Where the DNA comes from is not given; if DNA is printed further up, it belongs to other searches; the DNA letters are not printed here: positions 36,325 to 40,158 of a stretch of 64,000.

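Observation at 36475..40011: NLR-like STAND protein with an apparently catalytically dead CHAT (caspase-fold) N-domain, a P-loop NTPase and a C-terminal TPR sensor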

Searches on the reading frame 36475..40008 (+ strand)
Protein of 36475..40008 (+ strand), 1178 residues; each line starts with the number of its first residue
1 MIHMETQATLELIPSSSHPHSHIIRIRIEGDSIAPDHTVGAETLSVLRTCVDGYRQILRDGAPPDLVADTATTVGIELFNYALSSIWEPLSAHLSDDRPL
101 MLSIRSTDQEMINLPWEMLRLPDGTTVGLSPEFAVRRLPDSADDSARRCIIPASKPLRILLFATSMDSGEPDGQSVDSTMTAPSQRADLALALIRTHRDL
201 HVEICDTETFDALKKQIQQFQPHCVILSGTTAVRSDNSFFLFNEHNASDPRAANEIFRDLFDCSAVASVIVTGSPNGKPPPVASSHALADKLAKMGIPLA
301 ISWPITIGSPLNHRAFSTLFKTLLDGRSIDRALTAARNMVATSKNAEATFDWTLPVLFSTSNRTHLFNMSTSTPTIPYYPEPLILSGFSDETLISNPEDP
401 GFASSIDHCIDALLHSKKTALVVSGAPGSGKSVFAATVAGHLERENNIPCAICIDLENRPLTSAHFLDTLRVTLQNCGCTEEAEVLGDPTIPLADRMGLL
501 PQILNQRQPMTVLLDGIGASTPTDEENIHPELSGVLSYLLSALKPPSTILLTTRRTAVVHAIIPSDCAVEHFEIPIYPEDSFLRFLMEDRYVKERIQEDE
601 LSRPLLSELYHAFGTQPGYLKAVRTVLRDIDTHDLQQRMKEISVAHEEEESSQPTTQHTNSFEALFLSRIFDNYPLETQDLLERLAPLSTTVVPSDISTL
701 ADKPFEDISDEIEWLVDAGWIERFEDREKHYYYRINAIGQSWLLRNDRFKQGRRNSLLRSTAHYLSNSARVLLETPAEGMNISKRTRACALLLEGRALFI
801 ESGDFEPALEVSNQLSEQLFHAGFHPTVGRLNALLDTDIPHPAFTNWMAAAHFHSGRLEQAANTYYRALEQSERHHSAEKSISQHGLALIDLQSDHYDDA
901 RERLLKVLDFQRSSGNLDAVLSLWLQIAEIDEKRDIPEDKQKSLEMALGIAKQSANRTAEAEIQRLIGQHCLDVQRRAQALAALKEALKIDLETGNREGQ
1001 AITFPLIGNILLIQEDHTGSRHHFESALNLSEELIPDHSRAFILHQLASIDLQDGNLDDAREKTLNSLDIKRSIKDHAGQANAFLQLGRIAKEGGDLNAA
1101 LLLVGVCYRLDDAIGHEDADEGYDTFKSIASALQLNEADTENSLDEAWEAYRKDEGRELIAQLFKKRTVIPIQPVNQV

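Call 7: search_protein_families(library=pfam, proteins=[window:36475-40008:+], max_evalue=1)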
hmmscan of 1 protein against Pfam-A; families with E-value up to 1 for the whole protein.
window:36475-40008:+ (1178 aa): 23 families
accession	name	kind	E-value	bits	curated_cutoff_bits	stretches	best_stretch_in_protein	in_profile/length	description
PF13424.12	TPR_12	-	8.7e-22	77.5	30.1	4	846-912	7-76/77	Tetratricopeptide repeat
PF12770.12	CHAT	-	9.2e-12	45.4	24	1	86-357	11-286/289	CHAT domain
PF07719.23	TPR_2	-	4.1e-08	33.2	27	0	961-991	1-31/34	Tetratricopeptide repeat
PF24883.2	NPHP3_N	-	1.1e-05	26.2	24.8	1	416-458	20-62/164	Nephrocystin 3, N-terminal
PF05729.18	NACHT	-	5.7e-05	23.4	26.7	1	421-560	3-135/167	NACHT domain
PF13191.12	AAA_16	-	8.4e-05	23.6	32.6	1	408-516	14-104/167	AAA ATPase domain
PF17874.7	TPR_MalT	-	0.0003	20.6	45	1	973-1101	13-142/336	MalT-like TPR region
PF00515.34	TPR_1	-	0.00091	19.4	27.8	1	848-872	7-31/34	Tetratricopeptide repeat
PF13401.12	AAA_22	-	0.0012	19.6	27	1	416-479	3-63/130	AAA domain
PF20720.3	nSTAND3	-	0.031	14.4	27.2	1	416-447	15-46/155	Novel STAND NTPase 3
PF14559.12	TPR_19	-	0.034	14.9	25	1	854-912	3-56/68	Tetratricopeptide repeat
PF13181.12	TPR_8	-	0.035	14.7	25.7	0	848-873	7-32/34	Tetratricopeptide repeat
PF13432.12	TPR_16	-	0.036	15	32.7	1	830-870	19-59/65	Tetratricopeptide repeat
PF00931.28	NB-ARC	-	0.036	13.8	23.5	1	405-633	4-211/248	NB-ARC domain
PF00437.27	T2SSE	-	0.04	13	24.9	1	383-446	107-170/370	Type II/IV secretion system protein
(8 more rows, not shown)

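Call 8: search_protein_families(library=padloc, proteins=[window:36475-40008:+], max_evalue=1)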
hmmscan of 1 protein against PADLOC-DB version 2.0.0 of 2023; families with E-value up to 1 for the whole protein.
window:36475-40008:+ (1178 aa): 4 families
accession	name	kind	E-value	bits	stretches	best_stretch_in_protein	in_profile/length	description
PDLC04140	mad8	-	0.00021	18.9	1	417-470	26-70/314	mads_8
PDLC01169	TPR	-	0.00099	16.6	1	1045-1141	113-207/252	TPR repeats containing protein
PDLC02772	SspC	-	0.02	10.8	1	405-452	38-85/1123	SspC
PDLC01515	Csx3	-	0.027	12.1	1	417-447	5-35/183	"CAS-I,CAS-III; associated"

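Call 9: search_protein_families(library=ncbifam, proteins=[window:36475-40008:+], max_evalue=1)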
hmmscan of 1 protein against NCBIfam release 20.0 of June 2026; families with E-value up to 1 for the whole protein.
window:36475-40008:+ (1178 aa): 11 families
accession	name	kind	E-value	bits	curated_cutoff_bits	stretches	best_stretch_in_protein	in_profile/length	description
TIGR02917.1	PEP_TPR_lipo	equivalog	3.1e-12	45.2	312.2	2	972-1104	442-556/899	XrtA/PEP-CTERM system TPR-repeat protein PrsT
NF053520.1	HK_Porph_FimS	equivalog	8e-12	44.2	600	2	977-1115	140-278/618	sensor histidine kinase FimS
NF041717.1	HaaA_phane_TPR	equivalog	6.1e-07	27.9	1125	1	945-1101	656-812/882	cyclophane-containing RiPP biosynthesis TPR protein HaaT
NF053617.1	SARPRegAfsRStmc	equivalog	1.3e-06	26.6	1430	1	848-1051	742-946/986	SARP-family global regulator AfsR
NF053720.1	NsdA_fam_reg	subfamily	6.2e-06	26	75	2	845-878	371-404/432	NsdA family TPR-like regulatory protein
NF052312.1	T9SS_PorW_SprE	equivalog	8.6e-06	24.7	250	1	847-1038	184-365/716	type IX secretion system periplasmic lipoprotein PorW/SprE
NF010335.0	PRK13764.1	equivalog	0.00045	18.9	340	1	413-448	258-293/613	ATPase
NF053779.1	BT3442_fam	equivalog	0.0044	15.8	940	1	923-1038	144-259/563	BT3442 family protein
NF006746.0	PRK09270.1-5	subfamily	0.057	12.3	250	1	414-446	17-49/210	nucleoside/nucleotide kinase family protein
NF033758.1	gliding_GltE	equivalog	0.09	11.7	225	1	976-1101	201-310/411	adventurous gliding motility TPR repeat lipoprotein GltE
NF006743.0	PRK09270.1-2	equivalog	0.1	11.7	227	1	415-444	24-54/217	nucleoside/nucleotide kinase family protein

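Call 11: find_homologous_proteins(query=window:36475-40008:+)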
Query window:36475-40008:+ (1178 aa): 13 proteins with E <= 0.001 among 8000 candidates.
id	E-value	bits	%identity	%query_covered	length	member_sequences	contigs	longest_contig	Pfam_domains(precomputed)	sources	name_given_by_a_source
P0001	0.0e+0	2661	100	100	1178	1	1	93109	PF24883.3,PF13424.13,PF12770.13,PF07719.24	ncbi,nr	ncbi:MAG: CHAT domain-containing protein [Magnetococcales bacterium]|nr:CHAT domain-containing prote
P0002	2.9e-11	60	28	19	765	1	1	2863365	PF13431.13,PF13414.13,PF13176.13,PF24885.2,PF13428.13,PF25064.2,PF13374.13,PF14559.13,PF24575.2,PF10345.16,PF10516.16,PF25068.3,PF13371.13,PF17874.8,PF00515.35,PF12895.14,PF13424.13,PF28559.1,PF21033.5,PF13432.13,PF13181.13,PF07719.24,PF13174.13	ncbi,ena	-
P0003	3.2e-9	53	22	46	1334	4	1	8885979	PF13414.13,PF13176.13,PF24885.2,PF13401.13,PF13428.13,PF13676.12,PF12770.13,PF13191.13,PF13374.13,PF14559.13,PF17874.8,PF00515.35,PF13424.13,PF14938.13,PF13432.13,PF13181.13,PF07719.24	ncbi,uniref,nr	ncbi:tetratricopeptide repeat protein [Streptomyces sp. NBC_01750]|uniref:tetratricopeptide repeat p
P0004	1.9e-8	51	27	18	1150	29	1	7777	PF10602.16,PF13431.13,PF13414.13,PF13176.13,PF24885.2,PF13428.13,PF13374.13,PF14559.13,PF07714.24,PF00069.32,PF25068.3,PF17874.8,PF00515.35,PF03109.23,PF12895.14,PF13424.13,PF21033.5,PF14938.13,PF13432.13,PF13181.13,PF07719.24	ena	-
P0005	2.6e-8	50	27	20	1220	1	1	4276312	PF10602.16,PF13414.13,PF13374.13,PF07714.24,PF00069.32,PF00515.35,PF13424.13,PF28559.1,PF14938.13,PF07719.24,PF13174.13,PF13431.13,PF13176.13,PF24885.2,PF13428.13,PF17667.8,PF14559.13,PF10516.16,PF13371.13,PF26725.1,PF17874.8,PF21033.5,PF13432.13,PF13181.13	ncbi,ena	-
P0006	8.2e-8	49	26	18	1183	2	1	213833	PF10602.16,PF12862.14,PF13414.13,PF13374.13,PF24575.2,PF07714.24,PF00069.32,PF25068.3,PF00515.35,PF13424.13,PF14938.13,PF07719.24,PF01636.30,PF13174.13,PF13431.13,PF13176.13,PF24885.2,PF13428.13,PF17667.8,PF14559.13,PF10516.16,PF17874.8,PF03109.23,PF21033.5,PF13432.13,PF13181.13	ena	-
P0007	4.7e-6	43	24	16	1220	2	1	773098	PF13431.13,PF13414.13,PF13176.13,PF24885.2,PF13428.13,PF13374.13,PF14559.13,PF07714.24,PF00069.32,PF10516.16,PF17874.8,PF00515.35,PF03109.23,PF13424.13,PF13432.13,PF13181.13,PF07719.24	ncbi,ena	-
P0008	1.2e-5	41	27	17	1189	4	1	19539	PF10602.16,PF13431.13,PF13414.13,PF13176.13,PF24885.2,PF13428.13,PF13374.13,PF14559.13,PF07714.24,PF00069.32,PF10516.16,PF17874.8,PF00515.35,PF03109.23,PF13424.13,PF21033.5,PF14938.13,PF13432.13,PF13181.13,PF07719.24,PF01636.30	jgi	jgi:eukaryotic-like serine/threonine-protein kinase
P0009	4.2e-5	40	31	13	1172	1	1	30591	PF07714.24,PF00069.32,PF17874.8,PF00515.35,PF25872.1,PF13424.13,PF13176.13,PF24885.2,PF13181.13,PF07719.24,PF13374.13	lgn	-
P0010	9.3e-5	38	27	17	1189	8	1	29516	PF13431.13,PF13414.13,PF13176.13,PF24885.2,PF13428.13,PF13374.13,PF14559.13,PF07714.24,PF00069.32,PF10516.16,PF17874.8,PF00515.35,PF03109.23,PF13424.13,PF21033.5,PF13432.13,PF13181.13,PF07719.24,PF01636.30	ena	-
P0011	4.5e-4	36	24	18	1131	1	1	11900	PF25872.1,PF13176.13,PF24885.2,PF13401.13,PF13191.13,PF13374.13,PF07721.21,PF07714.24,PF00069.32,PF17874.8,PF00515.35,PF13424.13,PF07719.24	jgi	jgi:predicted ATPase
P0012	5.2e-4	36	22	20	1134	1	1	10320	PF13414.13,PF13176.13,PF24885.2,PF13401.13,PF13428.13,PF01637.25,PF13191.13,PF13374.13,PF17874.8,PF00515.35,PF13424.13,PF28559.1,PF14938.13,PF13432.13,PF13181.13,PF07719.24,PF13174.13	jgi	jgi:predicted ATPase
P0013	5.3e-4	36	22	24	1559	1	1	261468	PF22241.3,PF13431.13,PF25058.2,PF01535.27,PF13176.13,PF13428.13,PF12770.13,PF13191.13,PF13374.13,PF23231.2,PF14559.13,PF17874.8,PF00515.35,PF13424.13,PF14938.13,PF13429.13,PF13181.13,PF07719.24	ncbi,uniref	ncbi:CHAT domain-containing protein [Streptomyces sp. NPDC005435]|uniref:CHAT domain-containing prot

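Call 20: find_encoding_contigs(protein=P0001, flank=10000, max_places=4)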
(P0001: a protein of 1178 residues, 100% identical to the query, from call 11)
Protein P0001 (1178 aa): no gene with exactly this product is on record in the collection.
